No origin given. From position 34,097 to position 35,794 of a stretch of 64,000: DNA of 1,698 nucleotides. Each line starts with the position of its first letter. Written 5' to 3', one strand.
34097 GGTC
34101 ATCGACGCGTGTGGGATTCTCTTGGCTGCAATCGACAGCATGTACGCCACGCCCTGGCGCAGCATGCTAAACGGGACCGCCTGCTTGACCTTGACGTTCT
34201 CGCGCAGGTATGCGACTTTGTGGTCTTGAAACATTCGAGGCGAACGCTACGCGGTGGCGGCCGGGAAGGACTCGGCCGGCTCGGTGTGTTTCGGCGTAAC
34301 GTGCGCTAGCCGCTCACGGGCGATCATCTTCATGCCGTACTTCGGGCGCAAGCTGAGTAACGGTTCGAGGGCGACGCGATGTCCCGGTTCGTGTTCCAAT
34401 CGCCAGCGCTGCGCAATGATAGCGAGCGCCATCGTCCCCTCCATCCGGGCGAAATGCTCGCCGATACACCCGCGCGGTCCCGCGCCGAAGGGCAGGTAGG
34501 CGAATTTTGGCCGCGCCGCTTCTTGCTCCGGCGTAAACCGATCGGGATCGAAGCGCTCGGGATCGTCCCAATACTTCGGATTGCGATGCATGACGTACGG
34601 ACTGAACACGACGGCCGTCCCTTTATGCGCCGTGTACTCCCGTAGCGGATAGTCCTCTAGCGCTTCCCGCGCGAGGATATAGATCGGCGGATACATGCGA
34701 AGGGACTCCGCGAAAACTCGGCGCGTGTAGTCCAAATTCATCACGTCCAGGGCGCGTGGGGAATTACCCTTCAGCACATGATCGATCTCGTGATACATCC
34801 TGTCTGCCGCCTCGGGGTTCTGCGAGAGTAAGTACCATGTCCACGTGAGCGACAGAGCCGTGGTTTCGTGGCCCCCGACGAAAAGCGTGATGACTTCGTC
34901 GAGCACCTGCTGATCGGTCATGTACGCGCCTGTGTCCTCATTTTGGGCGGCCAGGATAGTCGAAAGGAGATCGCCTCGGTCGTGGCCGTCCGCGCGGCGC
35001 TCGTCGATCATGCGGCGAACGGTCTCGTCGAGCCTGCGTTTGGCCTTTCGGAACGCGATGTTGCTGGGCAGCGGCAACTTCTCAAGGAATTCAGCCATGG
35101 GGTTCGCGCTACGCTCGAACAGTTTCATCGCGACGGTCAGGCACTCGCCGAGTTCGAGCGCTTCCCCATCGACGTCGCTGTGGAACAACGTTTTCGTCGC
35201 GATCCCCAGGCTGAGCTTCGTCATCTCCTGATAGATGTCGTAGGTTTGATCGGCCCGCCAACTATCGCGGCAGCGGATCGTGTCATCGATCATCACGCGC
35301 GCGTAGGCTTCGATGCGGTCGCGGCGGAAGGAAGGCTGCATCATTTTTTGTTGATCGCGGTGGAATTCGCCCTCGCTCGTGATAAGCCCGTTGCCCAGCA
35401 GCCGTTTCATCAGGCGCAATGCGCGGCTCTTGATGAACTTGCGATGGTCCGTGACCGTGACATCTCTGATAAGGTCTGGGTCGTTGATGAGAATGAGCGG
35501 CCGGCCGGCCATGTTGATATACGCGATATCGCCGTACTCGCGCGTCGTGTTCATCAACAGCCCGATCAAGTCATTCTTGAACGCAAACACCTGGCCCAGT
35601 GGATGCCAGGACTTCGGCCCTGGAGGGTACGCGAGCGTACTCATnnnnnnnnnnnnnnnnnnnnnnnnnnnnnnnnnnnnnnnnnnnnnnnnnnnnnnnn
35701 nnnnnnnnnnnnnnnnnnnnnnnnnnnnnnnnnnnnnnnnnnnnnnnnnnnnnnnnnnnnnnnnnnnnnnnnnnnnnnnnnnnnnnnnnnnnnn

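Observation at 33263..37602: Coupled GT-C-like membrane protein / cytochrome P450 / lipoyl-less acyltransferase operon: candidate new lipid-tailoring pathway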

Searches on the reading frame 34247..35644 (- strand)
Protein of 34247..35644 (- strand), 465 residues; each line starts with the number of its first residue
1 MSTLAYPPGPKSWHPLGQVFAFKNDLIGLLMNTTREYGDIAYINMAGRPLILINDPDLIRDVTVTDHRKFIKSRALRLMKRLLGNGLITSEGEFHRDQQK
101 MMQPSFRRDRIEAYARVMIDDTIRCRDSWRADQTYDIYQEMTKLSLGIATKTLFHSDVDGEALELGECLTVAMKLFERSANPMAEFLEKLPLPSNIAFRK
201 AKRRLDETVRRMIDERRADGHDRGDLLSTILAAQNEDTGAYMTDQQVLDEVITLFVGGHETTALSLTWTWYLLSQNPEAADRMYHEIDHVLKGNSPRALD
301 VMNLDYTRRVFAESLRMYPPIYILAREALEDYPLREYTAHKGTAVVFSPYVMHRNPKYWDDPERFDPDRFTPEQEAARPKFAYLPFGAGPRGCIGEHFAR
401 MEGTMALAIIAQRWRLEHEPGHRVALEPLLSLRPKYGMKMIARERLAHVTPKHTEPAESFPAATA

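Call 5: search_protein_families(library=pfam, proteins=[window:34247-35644:-], max_evalue=0.01)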
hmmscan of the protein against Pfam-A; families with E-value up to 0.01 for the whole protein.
window:34247-35644:- (465 aa): 1 family
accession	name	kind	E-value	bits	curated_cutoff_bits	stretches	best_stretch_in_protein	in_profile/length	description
PF00067.27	p450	-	3.7e-84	283.6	22.8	1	7-424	1-442/462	Cytochrome P450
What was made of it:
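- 34247..35644 (-): Cytochrome P450, 465 aa, soluble (no TM segment), with all signature motifs intact. PF00067, E 3.7e-84 (call 5).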

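Call 7: search_protein_families(library=ncbifam, proteins=[window:34247-35644:-], max_evalue=0.01)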
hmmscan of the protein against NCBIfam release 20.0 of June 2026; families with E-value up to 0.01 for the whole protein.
window:34247-35644:- (465 aa): 9 families
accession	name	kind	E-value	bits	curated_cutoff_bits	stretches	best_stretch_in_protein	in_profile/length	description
NF051859.1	AlbFlvMonOxTrpSyn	equivalog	6.1e-86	288.8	700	1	16-436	31-449/457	bifunctional albaflavenone monooxygenase/terpene synthase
NF045812.1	PentlenOxigase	equivalog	2e-83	280.8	800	1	31-431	27-426/444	pentalenene oxygenase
NF050147.1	aminopyruv_ApyO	equivalog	6.4e-52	176.7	525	1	82-444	75-423/444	RiPP biosynthesis cytochrome P450 ApyO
TIGR04538.1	P450_cycloAA_1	subfamily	8.8e-19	67.6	500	1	200-413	172-365/395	cytochrome P450, cyclodipeptide synthase-associated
NF053744.1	FAProxCypCBc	equivalog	5.1e-14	51.7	600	1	66-390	60-356/416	CYP152 family fatty-acid peroxygenase CypC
NF041802.1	P450_SolI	exception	2e-10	39.7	850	1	213-414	222-395/424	solanimycin biosynthesis cytochrome P450 SolI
TIGR04515.1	P450_rel_GT_act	subfamily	4.5e-07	29.6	343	1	309-413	262-358/386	P450-derived glycosyltransferase activator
NF041177.1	Cyp119_Thmprot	equivalog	1.6e-05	23.9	680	1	308-415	243-341/368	cytochrome P450 Cyp119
NF045816.1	PentlenlactSyn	equivalog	1.8e-05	23.7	700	1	209-413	188-365/396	pentalenolactone synthase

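Call 26: search_solved_structures(query=window:34247-35644:-, max_evalue=1e-20)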
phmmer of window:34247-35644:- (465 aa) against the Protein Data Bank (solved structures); distinct sequences matched with E-value up to 1e-20: 234 (the best 60 are shown).
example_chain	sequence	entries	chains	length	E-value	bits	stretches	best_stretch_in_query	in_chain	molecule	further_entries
3dbg_A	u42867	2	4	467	9.7e-66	225.6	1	17-436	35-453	Putative cytochrome P450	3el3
7wzl_A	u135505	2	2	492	1.5e-60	208.6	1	13-426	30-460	Putative cytochrome P450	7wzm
6l8i_A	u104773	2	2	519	6.3e-53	183.4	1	13-442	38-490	Protein LUTEIN DEFICIENT 5, chloroplastic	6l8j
6j94_A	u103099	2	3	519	1e-52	182.7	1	13-442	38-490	Protein LUTEIN DEFICIENT 5, chloroplastic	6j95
7f3h_A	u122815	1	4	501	1.2e-47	166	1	40-448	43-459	Bifunctional cytochrome P450/NADPH--P450 reductase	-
7f3w_A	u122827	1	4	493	2.8e-47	164.8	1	40-448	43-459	cytochrome P450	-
9wuc_A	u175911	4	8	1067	1.3e-46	162.6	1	8-435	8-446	bifunctional cytochrome P450/NADPH--P450 reductase | SoP450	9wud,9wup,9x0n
9wuk_A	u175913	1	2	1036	1.4e-46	162.5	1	8-435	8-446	bifunctional cytochrome P450/NADPH--P450 reductase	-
8hkj_A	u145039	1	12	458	5.4e-46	160.6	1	7-435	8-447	Bifunctional cytochrome P450/NADPH--P450 reductase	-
3psx_A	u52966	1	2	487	4.9e-44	154.1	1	4-437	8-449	Bifunctional P-450/NADPH-P450 reductase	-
1zoa_A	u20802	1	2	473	6.8e-44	153.6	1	4-437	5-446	Bifunctional P-450:NADPH-P450 reductase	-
6hn8_A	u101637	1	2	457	7.5e-44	153.5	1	4-435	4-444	Bifunctional cytochrome P450/NADPH--P450 reductase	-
4kf2_A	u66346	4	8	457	1e-43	153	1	7-435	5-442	Bifunctional P-450/NADPH-P450 reductase | Bifunctional cytochrome P450/NADPH--P450 reductase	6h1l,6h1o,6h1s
6h1t_A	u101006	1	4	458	1e-43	153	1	7-435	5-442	Bifunctional cytochrome P450/NADPH--P450 reductase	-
4key_A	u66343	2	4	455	1e-43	153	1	7-435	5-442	Bifunctional P-450/NADPH-P450 reductase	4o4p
7wy3_A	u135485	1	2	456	1.2e-43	152.8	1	5-435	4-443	Bifunctional cytochrome P450/NADPH--P450 reductase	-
7wde_A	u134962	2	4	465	1.2e-43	152.8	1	5-439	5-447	Bifunctional cytochrome P450/NADPH--P450 reductase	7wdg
2q9f_A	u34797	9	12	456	2e-43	152.1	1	30-436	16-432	Cytochrome P450 46A1 | Cholesterol 24-hydroxylase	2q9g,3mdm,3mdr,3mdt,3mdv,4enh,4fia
5b2u_A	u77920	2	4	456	2.2e-43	151.9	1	5-435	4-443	Bifunctional cytochrome P450/NADPH--P450 reductase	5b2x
1jpz_A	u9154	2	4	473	2.4e-43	151.8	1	4-437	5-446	BIFUNCTIONAL P-450:NADPH-P450 REDUCTASE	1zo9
7y9l_A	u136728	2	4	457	2.6e-43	151.7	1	8-435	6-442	Bifunctional cytochrome P450/NADPH--P450 reductase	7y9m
6k24_A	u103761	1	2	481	2.6e-43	151.7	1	3-435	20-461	Bifunctional cytochrome P450/NADPH--P450 reductase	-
3ben_A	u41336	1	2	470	2.6e-43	151.7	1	5-437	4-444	Cytochrome P450 102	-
4kf0_A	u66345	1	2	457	2.7e-43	151.7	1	7-435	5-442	Bifunctional P-450/NADPH-P450 reductase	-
2uwh_A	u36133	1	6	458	2.7e-43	151.7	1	7-435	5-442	BIFUNCTIONAL P-450: NADPH-P450 REDUCTASE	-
4kew_A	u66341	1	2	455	2.7e-43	151.6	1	7-435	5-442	Bifunctional P-450/NADPH-P450 reductase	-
4kpa_A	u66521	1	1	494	2.8e-43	151.6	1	4-437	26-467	Cytochrome P450 BM-3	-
4zfa_A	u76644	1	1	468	2.9e-43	151.6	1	5-437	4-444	Bifunctional P-450/NADPH-P450 reductase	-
23ub_A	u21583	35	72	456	3e-43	151.5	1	5-435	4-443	Bifunctional cytochrome P450/NADPH--P450 reductase | Bifunctional P-450/NADPH-P450 reductase | Bifunctional cytochrome P450/NADPH-P450 reductase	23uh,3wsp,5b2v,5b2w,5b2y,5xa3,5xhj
9uxz_A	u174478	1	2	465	3e-43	151.5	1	5-439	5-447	Bifunctional cytochrome P450/NADPH--P450 reductase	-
7egn_A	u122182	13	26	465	3.1e-43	151.4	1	5-439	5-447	Bifunctional cytochrome P450/NADPH--P450 reductase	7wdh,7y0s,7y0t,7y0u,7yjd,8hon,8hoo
1zo4_A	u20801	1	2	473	3.2e-43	151.4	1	4-437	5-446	Bifunctional P-450:NADPH-P450 reductase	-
6jmw_A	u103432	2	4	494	3.2e-43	151.4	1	4-435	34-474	Bifunctional cytochrome P450/NADPH--P450 reductase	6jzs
1fag_A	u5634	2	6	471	3.2e-43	151.4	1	7-437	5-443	CYTOCHROME P450 BM-3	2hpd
2ij2_A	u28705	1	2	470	3.2e-43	151.4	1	7-437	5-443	Cytochrome P450 BM3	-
8qze_A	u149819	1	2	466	3.6e-43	151.2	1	5-437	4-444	Bifunctional cytochrome P450/NADPH--P450 reductase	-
1bvy_A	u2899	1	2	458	3.7e-43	151.2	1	7-435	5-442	PROTEIN (CYTOCHROME P450 BM-3)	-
1bu7_A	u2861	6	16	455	3.7e-43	151.2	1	7-435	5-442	PROTEIN (CYTOCHROME P450) | CYTOCHROME P450 BM-3 | CYTOCHROME P450 102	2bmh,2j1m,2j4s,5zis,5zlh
3npl_A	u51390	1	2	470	3.8e-43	151.1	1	5-437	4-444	Bifunctional P-450/NADPH-P450 reductase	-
7wy2_A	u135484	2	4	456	4.1e-43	151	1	5-435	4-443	Bifunctional cytochrome P450/NADPH--P450 reductase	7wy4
2nnb_A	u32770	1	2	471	4.5e-43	150.9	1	7-437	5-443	Bifunctional P-450:NADPH-P450 reductase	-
7y0r_A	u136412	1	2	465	4.6e-43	150.9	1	5-439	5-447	Bifunctional cytochrome P450/NADPH--P450 reductase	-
5jq2_A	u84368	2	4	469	4.9e-43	150.8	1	7-437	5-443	P450 BM3 L407C heme domain mutant | Bifunctional cytochrome P450/NADPH--P450 reductase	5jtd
3m4v_A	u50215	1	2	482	5e-43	150.8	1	5-437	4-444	Bifunctional P-450/NADPH-P450 reductase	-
2x7y_A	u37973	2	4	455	5.1e-43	150.7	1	7-435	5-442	BIFUNCTIONAL P-450/NADPH-P450 REDUCTASE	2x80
5e7y_A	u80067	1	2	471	5.1e-43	150.7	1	7-437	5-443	Bifunctional P-450/NADPH-P450 reductase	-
4hgh_A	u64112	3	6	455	5.1e-43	150.7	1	7-435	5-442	Bifunctional P-450/NADPH-P450 reductase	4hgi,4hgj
4h24_A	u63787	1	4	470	5.7e-43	150.6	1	5-436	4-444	Cytochrome P450-BM3 variant P450BM3-Cis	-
7wdd_A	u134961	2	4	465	5.8e-43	150.5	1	5-439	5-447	Bifunctional cytochrome P450/NADPH--P450 reductase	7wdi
7ydb_A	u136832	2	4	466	5.9e-43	150.5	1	5-439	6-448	Bifunctional cytochrome P450/NADPH--P450 reductase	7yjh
5e78_A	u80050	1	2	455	5.9e-43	150.5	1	7-435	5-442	Bifunctional P-450/NADPH-P450 reductase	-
3ekf_A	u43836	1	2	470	6.1e-43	150.5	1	7-437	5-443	Cytochrome P450(BM-3)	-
2ij4_A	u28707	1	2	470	6.1e-43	150.5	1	7-437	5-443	cytochrome P450 BM3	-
1smi_A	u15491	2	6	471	6.2e-43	150.5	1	7-437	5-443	Bifunctional P-450:NADPH-P450 reductase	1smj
2ij3_A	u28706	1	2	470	6.2e-43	150.5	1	7-437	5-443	Cytochrome P450 BM3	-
3cbd_A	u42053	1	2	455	6.7e-43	150.3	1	7-435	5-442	Bifunctional P-450/NADPH-P450 reductase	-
4duc_A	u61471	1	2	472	7.4e-43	150.2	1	5-435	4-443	cytochrome P450 BM3 variant 2G9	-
4hgf_A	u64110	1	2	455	7.7e-43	150.1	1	7-435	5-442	Bifunctional P-450/NADPH-P450 reductase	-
9l7s_A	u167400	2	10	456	7.8e-43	150.1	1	5-435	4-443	Bifunctional cytochrome P450/NADPH--P450 reductase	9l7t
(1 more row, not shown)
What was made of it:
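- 34247..35644 (-): The closest solved structures are CYP170A1 (3dbg, E 1e-65), then CYP97A3, CYP102 and CYP46A1 (call 26).
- On A named CYP family (more than 40% identity to a named member): The closest solved structure is CYP170A1 (3dbg, 226 bits; call 26).
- These are NCBIfam albaflavenone monooxygenase and pentalenene oxygenase (call 7), and CYP170A1 and CYP97A3 among solved structures (call 26).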

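Call 42: find_homologous_proteins(query=window:34247-35644:-, max_evalue=1e-60)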
Query window:34247-35644:- (465 aa): 6587 proteins with E <= 1e-60 among 8000 candidates; the best 120 are listed.
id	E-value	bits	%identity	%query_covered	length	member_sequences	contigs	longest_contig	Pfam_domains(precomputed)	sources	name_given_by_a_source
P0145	0.0e+0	1021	94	100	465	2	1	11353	PF00067.28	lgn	-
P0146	5.4e-206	703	68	97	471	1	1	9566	PF00067.28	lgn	-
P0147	4.1e-201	687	70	95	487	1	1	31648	PF00067.28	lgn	-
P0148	2.1e-185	635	67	94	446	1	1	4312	PF00067.28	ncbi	ncbi:MAG: cytochrome P450, partial [Candidatus Hydrogenedentales bacterium]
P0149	1.4e-154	533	53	95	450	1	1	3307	PF00067.28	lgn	-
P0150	2.9e-154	532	54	93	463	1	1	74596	PF00067.28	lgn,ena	-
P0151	5.7e-154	531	52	98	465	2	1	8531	PF00067.28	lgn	-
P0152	6.1e-154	531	53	96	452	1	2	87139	PF00067.28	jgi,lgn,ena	-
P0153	7.8e-154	531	53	95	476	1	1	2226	PF00067.28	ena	-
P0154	8.3e-154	531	54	93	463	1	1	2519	PF00067.28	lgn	-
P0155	1.2e-153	530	54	93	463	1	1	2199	PF00067.28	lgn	-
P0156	1.3e-153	530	52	97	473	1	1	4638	PF00067.28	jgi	jgi:cytochrome P450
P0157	1.6e-153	530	53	97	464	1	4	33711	PF00067.28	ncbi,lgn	ncbi:MAG: cytochrome P450 [Acidobacteriota bacterium]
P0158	3.6e-153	529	52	96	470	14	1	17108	PF00067.28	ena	-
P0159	4.0e-153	529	52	95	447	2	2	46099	PF00067.28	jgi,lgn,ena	-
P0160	5.3e-153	528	53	96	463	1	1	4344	PF00067.28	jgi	jgi:cytochrome P450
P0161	1.1e-152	527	51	98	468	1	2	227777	PF00067.28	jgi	jgi:cytochrome P450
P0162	1.1e-152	527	51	97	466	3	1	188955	PF00067.28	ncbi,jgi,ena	-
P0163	1.4e-152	527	53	94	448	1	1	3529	PF00067.28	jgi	jgi:cytochrome P450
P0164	1.8e-152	526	52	96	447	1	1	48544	PF00067.28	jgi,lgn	jgi:cytochrome P450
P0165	2.4e-152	526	51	98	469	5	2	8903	PF00067.28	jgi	jgi:cytochrome P450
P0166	3.9e-152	525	51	100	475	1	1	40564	PF00067.28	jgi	jgi:cytochrome P450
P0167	4.8e-152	525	52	97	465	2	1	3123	PF00067.28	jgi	-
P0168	5.1e-152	525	50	98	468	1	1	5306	PF00067.28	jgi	jgi:cytochrome P450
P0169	6.3e-152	525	51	97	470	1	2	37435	PF00067.28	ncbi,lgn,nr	ncbi:MAG: cytochrome P450 [Acidobacteria bacterium]|nr:cytochrome P450 [Acidobacteriota bacterium]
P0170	1.1e-151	524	53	95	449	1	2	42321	PF00067.28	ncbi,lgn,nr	ncbi:cytochrome P450 [candidate division KSB1 bacterium]|nr:cytochrome P450 [candidate division KSB1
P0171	2.0e-151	523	53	96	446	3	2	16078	PF00067.28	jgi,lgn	jgi:cytochrome P450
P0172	4.3e-151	522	52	95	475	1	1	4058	PF00067.28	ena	-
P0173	4.6e-151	522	54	92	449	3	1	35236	PF00067.28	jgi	-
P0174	4.8e-151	522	52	95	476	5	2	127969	PF00067.28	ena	-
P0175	5.4e-151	522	52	95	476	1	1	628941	PF00067.28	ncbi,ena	-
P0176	6.0e-151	521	52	96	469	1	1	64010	PF00067.28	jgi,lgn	jgi:cytochrome P450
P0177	6.2e-151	521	52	95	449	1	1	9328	PF00067.28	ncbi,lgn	-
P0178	8.4e-151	521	51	97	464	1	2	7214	PF00067.28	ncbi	ncbi:MAG: cytochrome P450 [Blastocatellia bacterium]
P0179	9.1e-151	521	52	96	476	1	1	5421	PF00067.28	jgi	-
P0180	1.4e-150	520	52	95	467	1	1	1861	PF00067.28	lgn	-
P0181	1.8e-150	520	50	98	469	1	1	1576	PF00067.28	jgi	jgi:cytochrome P450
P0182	2.0e-150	520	52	94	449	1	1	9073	PF00067.28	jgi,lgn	jgi:cytochrome P450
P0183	2.6e-150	519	51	96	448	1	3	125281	PF00067.28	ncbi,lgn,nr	ncbi:MAG: cytochrome P450 [candidate division KSB1 bacterium]|nr:cytochrome P450 [candidate division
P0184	2.9e-150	519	51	97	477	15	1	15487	PF00067.28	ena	-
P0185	2.9e-150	519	52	96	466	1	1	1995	PF00067.28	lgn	-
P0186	3.0e-150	519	52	96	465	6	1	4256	PF00067.28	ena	-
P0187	3.0e-150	519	52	95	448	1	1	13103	PF00067.28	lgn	-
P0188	3.1e-150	519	51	100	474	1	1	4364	PF00067.28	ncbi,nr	ncbi:MAG TPA: cytochrome P450 [Blastocatellia bacterium]|nr:cytochrome P450 [Blastocatellia bacteriu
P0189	3.2e-150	519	52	95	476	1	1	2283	PF00067.28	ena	-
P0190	3.6e-150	519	53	94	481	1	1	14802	PF00067.28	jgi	-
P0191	3.9e-150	519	52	95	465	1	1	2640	PF00067.28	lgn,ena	-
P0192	3.9e-150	519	52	96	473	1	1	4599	PF00067.28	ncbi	-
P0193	4.9e-150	518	53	94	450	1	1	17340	PF00067.28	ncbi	-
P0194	5.1e-150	518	51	94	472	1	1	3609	PF00067.28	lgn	-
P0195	5.9e-150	518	52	98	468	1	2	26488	PF00067.28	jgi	-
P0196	5.9e-150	518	52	96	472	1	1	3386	PF00067.28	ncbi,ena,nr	ncbi:MAG TPA: cytochrome P450 [Blastocatellia bacterium]|nr:cytochrome P450 [Blastocatellia bacteriu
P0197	6.7e-150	518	51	96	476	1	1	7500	PF00067.28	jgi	jgi:cytochrome P450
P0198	8.2e-150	518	53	94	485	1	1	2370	PF00067.28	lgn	-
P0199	1.5e-149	517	52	94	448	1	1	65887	PF00067.28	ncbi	-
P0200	1.9e-149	517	53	96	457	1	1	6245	PF00067.28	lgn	-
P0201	2.3e-149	516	51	96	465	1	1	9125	PF00067.28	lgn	-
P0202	2.3e-149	516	52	95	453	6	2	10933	PF00067.28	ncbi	ncbi:MAG: cytochrome P450 [Blastocatellia bacterium]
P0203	2.5e-149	516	51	96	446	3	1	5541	PF00067.28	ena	-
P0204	2.8e-149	516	52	95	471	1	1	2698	PF00067.28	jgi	-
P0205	3.5e-149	516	52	96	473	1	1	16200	PF00067.28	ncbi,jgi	jgi:cytochrome P450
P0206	3.7e-149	516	50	98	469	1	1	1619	PF00067.28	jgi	jgi:cytochrome P450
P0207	3.8e-149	516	51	96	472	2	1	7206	PF00067.28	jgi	-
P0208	4.0e-149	515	50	98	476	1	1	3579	PF00067.28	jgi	jgi:cytochrome P450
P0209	4.0e-149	515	50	97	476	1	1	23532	PF00067.28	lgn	-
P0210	4.1e-149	515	51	98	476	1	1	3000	PF00067.28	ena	-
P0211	4.9e-149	515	54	92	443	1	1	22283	PF00067.28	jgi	jgi:cytochrome P450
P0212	6.1e-149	515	52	94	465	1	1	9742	PF00067.28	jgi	jgi:cytochrome P450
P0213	8.9e-149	514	53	95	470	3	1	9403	PF00067.28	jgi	jgi:cytochrome P450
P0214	1.1e-148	514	51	97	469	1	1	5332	PF00067.28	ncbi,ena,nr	ncbi:MAG TPA: cytochrome P450 [Blastocatellia bacterium]|nr:cytochrome P450 [Blastocatellia bacteriu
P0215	1.1e-148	514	51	98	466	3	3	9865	PF00067.28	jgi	jgi:cytochrome P450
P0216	1.2e-148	514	52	95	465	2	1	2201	PF00067.28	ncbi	-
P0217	1.2e-148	514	52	94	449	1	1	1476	PF00067.28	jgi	jgi:cytochrome P450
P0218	1.3e-148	514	52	94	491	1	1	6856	PF00067.28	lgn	-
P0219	1.4e-148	514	52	96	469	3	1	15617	PF00067.28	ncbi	ncbi:MAG: cytochrome P450 [Blastocatellia bacterium]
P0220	1.6e-148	513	51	95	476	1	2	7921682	PF00067.28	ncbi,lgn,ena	ncbi:MAG: cytochrome P450 [Blastocatellia bacterium]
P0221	2.3e-148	513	52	94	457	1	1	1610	PF00067.28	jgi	jgi:cytochrome P450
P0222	2.3e-148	513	52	95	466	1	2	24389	PF00067.28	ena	-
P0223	2.6e-148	513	51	94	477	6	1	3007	PF00067.28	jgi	jgi:cytochrome P450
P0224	3.4e-148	512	51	96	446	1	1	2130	PF00067.28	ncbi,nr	ncbi:MAG TPA: cytochrome P450 [Blastocatellia bacterium]|nr:cytochrome P450 [Blastocatellia bacteriu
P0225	4.0e-148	512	52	95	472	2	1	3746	PF00067.28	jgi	jgi:cytochrome P450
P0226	4.7e-148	512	52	96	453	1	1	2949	PF00067.28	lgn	-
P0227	5.0e-148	512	51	94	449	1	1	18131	PF00067.28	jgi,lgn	jgi:cytochrome P450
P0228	5.4e-148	512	52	96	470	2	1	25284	PF00067.28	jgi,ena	-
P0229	8.4e-148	511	51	94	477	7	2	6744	PF00067.28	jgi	jgi:cytochrome P450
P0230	1.1e-147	511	51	95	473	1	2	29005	PF00067.28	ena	-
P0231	1.1e-147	511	50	97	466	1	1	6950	PF00067.28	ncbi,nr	ncbi:MAG TPA: cytochrome P450 [Blastocatellia bacterium]|nr:cytochrome P450 [Blastocatellia bacteriu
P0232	1.4e-147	510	51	95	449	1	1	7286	PF00067.28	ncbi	-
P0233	1.7e-147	510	50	94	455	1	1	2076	PF00067.28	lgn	-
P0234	1.9e-147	510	53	93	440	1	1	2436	PF00067.28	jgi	-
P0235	1.9e-147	510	51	95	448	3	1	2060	PF00067.28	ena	-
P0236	2.1e-147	510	50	98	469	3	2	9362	PF00067.28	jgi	jgi:cytochrome P450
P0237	2.2e-147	510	51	96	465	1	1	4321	PF00067.28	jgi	jgi:cytochrome P450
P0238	2.2e-147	510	52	96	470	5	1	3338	PF00067.28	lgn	-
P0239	2.2e-147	510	52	96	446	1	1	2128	PF00067.28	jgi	jgi:cytochrome P450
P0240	2.3e-147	510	52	96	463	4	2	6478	PF00067.28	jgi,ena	-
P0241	2.4e-147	510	52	95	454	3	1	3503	PF00067.28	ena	-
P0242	2.4e-147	510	51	97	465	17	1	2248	PF00067.28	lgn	-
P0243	2.5e-147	510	51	95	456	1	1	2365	PF00067.28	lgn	-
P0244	3.4e-147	509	50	96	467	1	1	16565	PF00067.28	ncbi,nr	ncbi:MAG TPA: cytochrome P450 [Blastocatellia bacterium]|nr:cytochrome P450 [Blastocatellia bacteriu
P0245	3.5e-147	509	50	96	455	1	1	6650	PF00067.28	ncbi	ncbi:MAG: cytochrome P450 [Acidobacteriota bacterium]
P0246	3.7e-147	509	52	96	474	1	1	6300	PF00067.28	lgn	-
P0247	4.6e-147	509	51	95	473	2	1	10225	PF00067.28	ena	-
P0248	4.8e-147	509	54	88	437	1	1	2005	PF00067.28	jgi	jgi:cytochrome P450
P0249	5.2e-147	508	51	95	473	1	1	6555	PF00067.28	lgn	-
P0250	6.1e-147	508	50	97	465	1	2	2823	PF00067.28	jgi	jgi:cytochrome P450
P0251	6.5e-147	508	50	97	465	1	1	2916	PF00067.28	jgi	jgi:cytochrome P450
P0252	6.6e-147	508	51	96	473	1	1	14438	PF00067.28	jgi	jgi:cytochrome P450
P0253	7.2e-147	508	51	94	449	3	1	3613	PF00067.28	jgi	jgi:cytochrome P450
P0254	7.5e-147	508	51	96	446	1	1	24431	PF00067.28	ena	-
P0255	8.6e-147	508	49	96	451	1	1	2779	PF00067.28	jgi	jgi:cytochrome P450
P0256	9.2e-147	508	52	92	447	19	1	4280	PF00067.28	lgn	-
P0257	9.5e-147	508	50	97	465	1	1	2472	PF00067.28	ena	-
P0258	1.2e-146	507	52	95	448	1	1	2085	PF00067.28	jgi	jgi:cytochrome P450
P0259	1.3e-146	507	50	95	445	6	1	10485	PF00067.28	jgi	jgi:cytochrome P450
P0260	1.4e-146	507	51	94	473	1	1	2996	PF00067.28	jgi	jgi:cytochrome P450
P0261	1.8e-146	507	51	92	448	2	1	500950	PF00067.28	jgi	jgi:cytochrome P450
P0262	2.0e-146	507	51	96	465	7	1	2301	PF00067.28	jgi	jgi:cytochrome P450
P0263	2.2e-146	506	52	94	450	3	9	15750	PF00067.28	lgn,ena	-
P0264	2.2e-146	506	50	98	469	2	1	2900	PF00067.28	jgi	jgi:cytochrome P450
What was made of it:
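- On A named CYP family (more than 40% identity to a named member): Thousands of unnamed relatives at 50-54% identity occur in Acidobacteriota and KSB1 (call 42).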

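Call 43: find_encoding_contigs(protein=P0146, flank=10000, max_places=2)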
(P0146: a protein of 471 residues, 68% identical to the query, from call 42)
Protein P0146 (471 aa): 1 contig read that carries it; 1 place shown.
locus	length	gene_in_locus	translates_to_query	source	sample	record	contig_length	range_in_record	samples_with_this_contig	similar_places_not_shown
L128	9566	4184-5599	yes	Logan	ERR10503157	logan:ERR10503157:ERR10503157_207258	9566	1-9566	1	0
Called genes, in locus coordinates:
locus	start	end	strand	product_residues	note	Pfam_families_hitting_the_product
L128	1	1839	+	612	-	?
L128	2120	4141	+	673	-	-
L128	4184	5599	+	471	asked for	PF00067:p450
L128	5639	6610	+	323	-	PF00198:2-oxoacid_dh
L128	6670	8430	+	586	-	PF00501:AMP-binding, PF23024:AMP-dom_DIP2-like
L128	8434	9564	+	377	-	?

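Call 44: find_encoding_contigs(protein=P0148, flank=10000, max_places=2)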
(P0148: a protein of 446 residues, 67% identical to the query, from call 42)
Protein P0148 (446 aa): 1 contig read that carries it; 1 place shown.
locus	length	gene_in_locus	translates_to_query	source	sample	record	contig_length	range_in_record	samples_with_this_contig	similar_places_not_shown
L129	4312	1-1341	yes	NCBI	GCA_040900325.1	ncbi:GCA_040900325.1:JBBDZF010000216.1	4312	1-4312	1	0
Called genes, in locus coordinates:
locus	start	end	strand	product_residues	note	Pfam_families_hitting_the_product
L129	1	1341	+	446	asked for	PF00067:p450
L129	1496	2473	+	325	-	PF00198:2-oxoacid_dh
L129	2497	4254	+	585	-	PF00501:AMP-binding, PF23024:AMP-dom_DIP2-like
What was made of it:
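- L129 has P450, AT and FAAL (call 44).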
